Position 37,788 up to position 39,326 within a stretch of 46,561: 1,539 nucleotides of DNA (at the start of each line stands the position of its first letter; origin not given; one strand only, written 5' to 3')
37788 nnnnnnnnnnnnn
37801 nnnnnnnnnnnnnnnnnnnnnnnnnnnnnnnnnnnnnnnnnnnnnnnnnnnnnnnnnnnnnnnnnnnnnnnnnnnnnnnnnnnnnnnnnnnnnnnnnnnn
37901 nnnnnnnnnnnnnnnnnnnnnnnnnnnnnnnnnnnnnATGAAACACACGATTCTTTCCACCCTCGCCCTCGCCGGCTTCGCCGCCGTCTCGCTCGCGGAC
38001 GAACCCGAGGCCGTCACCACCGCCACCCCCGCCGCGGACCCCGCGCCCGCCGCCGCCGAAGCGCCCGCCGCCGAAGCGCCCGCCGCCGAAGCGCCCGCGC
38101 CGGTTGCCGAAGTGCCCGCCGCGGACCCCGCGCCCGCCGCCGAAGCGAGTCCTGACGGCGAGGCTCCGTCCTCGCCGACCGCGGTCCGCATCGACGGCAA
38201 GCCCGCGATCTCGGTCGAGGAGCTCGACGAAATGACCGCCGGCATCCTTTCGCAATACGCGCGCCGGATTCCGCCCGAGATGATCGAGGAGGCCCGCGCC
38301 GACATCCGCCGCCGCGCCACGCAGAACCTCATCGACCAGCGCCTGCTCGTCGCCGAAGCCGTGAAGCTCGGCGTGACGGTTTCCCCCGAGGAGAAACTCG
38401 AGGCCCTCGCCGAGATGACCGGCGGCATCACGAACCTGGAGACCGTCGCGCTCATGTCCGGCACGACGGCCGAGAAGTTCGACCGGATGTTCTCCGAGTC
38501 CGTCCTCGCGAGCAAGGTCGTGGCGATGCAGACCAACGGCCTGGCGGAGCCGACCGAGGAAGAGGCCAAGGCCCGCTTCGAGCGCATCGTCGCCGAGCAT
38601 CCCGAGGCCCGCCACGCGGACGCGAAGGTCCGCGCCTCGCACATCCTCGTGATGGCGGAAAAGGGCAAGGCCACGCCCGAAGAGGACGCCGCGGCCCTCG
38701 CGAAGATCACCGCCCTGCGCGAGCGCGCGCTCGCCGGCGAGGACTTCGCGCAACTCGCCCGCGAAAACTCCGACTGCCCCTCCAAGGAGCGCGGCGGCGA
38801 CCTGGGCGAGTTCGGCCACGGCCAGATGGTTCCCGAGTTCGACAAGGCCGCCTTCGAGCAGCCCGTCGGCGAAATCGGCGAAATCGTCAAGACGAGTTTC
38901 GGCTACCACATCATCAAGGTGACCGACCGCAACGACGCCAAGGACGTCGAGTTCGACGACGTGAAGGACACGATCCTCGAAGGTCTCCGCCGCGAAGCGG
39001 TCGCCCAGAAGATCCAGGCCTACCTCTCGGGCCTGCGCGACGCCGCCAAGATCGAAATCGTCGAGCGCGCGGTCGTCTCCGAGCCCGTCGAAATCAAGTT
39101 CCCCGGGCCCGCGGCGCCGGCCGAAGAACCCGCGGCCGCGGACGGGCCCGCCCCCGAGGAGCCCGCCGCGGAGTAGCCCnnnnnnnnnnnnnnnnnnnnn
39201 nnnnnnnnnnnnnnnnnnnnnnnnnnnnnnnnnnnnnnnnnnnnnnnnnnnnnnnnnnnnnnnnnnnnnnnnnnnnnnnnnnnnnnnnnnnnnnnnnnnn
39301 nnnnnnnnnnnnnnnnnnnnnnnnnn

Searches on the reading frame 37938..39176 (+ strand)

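Call 100: search_protein_families(library=pfam, proteins=[window:37938-39176:+], max_evalue=0.001)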
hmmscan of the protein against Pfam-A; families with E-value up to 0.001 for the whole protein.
window:37938-39176:+ (412 aa): 5 families
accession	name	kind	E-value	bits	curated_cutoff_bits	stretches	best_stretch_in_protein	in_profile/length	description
PF13616.12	Rotamase_3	-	1.2e-28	100.4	22.5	1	226-331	11-115/116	PPIC-type PPIASE domain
PF00639.27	Rotamase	-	4.1e-28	98.6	21.7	1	235-330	1-97/97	PPIC-type PPIASE domain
PF13145.12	Rotamase_2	-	1.3e-12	49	27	1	205-344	1-121/121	PPIC-type PPIASE domain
PF13624.11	SurA_N_3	-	4.4e-08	33.5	27.2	1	81-160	40-120/162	SurA-like N-terminal domain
PF13623.11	SurA_N_2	-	5.5e-07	30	28.5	1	78-159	39-121/145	SurA-like N-terminal domain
